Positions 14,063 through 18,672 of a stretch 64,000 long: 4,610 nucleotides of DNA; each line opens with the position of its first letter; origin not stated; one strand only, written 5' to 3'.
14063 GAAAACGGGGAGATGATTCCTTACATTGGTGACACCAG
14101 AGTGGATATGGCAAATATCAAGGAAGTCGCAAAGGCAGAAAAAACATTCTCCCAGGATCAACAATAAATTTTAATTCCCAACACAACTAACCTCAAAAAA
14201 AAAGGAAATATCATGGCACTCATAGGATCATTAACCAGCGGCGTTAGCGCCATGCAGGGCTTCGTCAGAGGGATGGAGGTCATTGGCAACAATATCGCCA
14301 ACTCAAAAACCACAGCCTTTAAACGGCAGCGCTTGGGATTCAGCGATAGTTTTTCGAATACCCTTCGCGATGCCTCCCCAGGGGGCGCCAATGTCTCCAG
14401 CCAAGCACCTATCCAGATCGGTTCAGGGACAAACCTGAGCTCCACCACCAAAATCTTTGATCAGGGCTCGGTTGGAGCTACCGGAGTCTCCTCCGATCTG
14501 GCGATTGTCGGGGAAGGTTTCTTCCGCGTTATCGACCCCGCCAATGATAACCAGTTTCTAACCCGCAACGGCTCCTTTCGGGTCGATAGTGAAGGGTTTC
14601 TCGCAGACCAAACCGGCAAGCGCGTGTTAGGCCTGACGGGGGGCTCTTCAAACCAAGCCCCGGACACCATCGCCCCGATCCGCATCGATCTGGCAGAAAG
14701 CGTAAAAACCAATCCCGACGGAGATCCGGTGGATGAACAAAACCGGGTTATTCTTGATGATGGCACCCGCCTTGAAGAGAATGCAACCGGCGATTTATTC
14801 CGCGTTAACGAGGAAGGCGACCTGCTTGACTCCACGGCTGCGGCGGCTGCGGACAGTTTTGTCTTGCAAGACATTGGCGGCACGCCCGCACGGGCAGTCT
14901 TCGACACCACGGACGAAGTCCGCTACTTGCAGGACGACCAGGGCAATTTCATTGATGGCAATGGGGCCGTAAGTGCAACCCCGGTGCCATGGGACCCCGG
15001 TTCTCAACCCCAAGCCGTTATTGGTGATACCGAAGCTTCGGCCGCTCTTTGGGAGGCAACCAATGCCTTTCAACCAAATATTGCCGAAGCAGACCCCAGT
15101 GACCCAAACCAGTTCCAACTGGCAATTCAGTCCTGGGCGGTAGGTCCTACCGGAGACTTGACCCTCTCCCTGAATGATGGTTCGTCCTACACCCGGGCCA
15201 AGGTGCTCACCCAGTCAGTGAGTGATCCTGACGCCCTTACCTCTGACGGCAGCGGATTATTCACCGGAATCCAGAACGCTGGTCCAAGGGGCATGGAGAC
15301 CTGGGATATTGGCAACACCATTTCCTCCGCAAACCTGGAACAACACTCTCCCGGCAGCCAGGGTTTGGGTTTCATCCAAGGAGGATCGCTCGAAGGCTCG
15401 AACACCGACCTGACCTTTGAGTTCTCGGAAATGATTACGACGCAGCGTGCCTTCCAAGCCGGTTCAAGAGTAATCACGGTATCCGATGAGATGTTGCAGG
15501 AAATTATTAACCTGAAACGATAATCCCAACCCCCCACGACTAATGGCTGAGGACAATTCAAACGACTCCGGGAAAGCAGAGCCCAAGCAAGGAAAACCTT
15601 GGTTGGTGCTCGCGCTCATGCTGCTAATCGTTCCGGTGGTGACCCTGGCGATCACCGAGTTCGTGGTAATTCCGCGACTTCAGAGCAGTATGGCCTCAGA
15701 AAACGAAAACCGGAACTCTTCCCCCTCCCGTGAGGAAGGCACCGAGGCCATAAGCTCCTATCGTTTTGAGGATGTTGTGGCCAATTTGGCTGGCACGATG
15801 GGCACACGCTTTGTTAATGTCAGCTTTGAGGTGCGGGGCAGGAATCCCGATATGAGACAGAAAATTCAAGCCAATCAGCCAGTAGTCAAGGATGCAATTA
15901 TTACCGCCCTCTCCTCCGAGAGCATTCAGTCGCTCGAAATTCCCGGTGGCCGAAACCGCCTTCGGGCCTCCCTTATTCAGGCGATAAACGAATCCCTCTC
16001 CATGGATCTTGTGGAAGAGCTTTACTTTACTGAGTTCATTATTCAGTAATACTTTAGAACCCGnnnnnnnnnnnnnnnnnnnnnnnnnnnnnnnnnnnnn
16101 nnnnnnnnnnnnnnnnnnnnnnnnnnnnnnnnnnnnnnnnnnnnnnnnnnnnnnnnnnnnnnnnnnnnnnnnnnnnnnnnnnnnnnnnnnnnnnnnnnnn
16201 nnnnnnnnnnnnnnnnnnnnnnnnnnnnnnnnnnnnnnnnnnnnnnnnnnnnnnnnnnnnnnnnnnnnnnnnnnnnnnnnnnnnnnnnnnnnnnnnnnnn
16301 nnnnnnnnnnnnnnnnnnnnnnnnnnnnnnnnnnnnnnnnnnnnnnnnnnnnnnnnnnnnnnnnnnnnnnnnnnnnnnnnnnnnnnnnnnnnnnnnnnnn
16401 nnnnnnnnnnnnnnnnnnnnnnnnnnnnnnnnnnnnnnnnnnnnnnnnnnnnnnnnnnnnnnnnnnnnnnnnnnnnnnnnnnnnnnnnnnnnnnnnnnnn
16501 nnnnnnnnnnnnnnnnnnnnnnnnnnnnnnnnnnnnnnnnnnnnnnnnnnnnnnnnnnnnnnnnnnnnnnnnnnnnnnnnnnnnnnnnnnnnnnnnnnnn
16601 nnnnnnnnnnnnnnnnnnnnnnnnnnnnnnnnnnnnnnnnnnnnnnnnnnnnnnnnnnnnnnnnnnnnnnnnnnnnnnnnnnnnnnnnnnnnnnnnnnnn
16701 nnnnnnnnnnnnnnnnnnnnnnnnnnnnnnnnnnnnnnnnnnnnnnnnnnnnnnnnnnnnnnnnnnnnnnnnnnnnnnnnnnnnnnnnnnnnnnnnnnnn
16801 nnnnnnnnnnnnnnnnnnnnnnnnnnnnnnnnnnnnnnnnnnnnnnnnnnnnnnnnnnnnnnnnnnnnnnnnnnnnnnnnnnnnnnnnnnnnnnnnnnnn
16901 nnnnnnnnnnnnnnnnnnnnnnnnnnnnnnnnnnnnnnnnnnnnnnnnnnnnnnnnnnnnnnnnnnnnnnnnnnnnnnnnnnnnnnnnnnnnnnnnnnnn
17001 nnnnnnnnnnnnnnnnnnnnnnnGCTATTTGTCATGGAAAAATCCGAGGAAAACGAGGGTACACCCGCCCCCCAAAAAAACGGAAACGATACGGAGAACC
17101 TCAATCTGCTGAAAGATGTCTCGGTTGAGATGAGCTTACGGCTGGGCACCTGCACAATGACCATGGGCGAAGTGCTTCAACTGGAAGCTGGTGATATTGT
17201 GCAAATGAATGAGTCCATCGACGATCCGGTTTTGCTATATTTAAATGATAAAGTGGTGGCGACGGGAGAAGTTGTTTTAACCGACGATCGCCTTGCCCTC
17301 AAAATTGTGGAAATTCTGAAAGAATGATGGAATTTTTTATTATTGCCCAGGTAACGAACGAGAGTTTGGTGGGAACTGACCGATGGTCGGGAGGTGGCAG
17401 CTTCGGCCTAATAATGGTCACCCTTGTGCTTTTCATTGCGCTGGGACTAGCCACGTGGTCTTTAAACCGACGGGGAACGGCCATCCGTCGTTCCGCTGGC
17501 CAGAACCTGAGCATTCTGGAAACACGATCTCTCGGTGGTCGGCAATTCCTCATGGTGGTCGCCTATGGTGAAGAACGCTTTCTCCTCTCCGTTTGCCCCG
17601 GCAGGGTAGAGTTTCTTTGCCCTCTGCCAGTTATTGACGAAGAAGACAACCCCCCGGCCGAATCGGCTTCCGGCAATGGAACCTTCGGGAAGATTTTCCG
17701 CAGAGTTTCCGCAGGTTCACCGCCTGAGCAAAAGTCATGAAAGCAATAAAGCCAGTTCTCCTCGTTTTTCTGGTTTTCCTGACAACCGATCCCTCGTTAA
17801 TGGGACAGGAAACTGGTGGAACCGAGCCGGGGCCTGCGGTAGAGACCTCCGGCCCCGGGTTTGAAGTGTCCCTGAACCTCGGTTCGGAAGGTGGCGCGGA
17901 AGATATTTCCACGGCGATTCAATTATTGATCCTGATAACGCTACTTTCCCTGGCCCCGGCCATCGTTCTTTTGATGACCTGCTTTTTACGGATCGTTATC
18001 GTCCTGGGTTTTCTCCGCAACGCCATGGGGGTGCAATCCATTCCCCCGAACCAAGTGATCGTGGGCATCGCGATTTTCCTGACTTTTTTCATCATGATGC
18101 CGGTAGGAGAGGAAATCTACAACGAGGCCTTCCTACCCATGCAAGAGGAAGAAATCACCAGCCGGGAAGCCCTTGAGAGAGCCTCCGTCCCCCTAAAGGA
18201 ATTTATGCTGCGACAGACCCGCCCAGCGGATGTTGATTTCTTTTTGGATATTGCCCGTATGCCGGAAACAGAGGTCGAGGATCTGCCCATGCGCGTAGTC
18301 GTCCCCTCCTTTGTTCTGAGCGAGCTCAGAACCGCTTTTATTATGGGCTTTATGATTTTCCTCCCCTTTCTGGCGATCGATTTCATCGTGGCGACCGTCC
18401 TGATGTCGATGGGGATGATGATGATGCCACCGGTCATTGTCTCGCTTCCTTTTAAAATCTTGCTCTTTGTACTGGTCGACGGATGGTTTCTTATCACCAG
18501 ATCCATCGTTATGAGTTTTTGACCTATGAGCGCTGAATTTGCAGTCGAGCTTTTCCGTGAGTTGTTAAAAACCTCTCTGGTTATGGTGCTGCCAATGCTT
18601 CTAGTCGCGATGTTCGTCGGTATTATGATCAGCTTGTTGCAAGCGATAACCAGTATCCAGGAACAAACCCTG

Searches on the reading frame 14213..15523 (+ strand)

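Call 7: search_protein_families(library=pfam, proteins=[window:14213-15523:+])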
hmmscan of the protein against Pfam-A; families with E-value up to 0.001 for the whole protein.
window:14213-15523:+ (436 aa): 3 families
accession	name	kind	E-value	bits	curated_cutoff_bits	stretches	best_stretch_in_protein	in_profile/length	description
PF06429.18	Flg_bbr_C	-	7.3e-16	57.9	23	1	390-434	2-46/46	Flagellar basal body rod FlgEFG protein C-terminal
PF22692.1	LlgE_F_G_D1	-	8.5e-11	42.3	27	1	97-159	1-48/64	Flagellar hook protein FlgE/F/G D1 domain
PF00460.25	Flg_bb_rod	-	0.00013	22.3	20.7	1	9-37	3-31/31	Flagella basal body rod protein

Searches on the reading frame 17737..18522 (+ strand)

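Call 7: search_protein_families(library=pfam, proteins=[window:17737-18522:+])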
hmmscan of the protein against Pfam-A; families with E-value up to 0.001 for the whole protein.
window:17737-18522:+ (261 aa): 1 family
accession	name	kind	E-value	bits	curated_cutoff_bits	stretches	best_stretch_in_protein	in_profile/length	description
PF00813.25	FliP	-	1.4e-78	263.7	26.9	1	66-256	1-190/191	FliP family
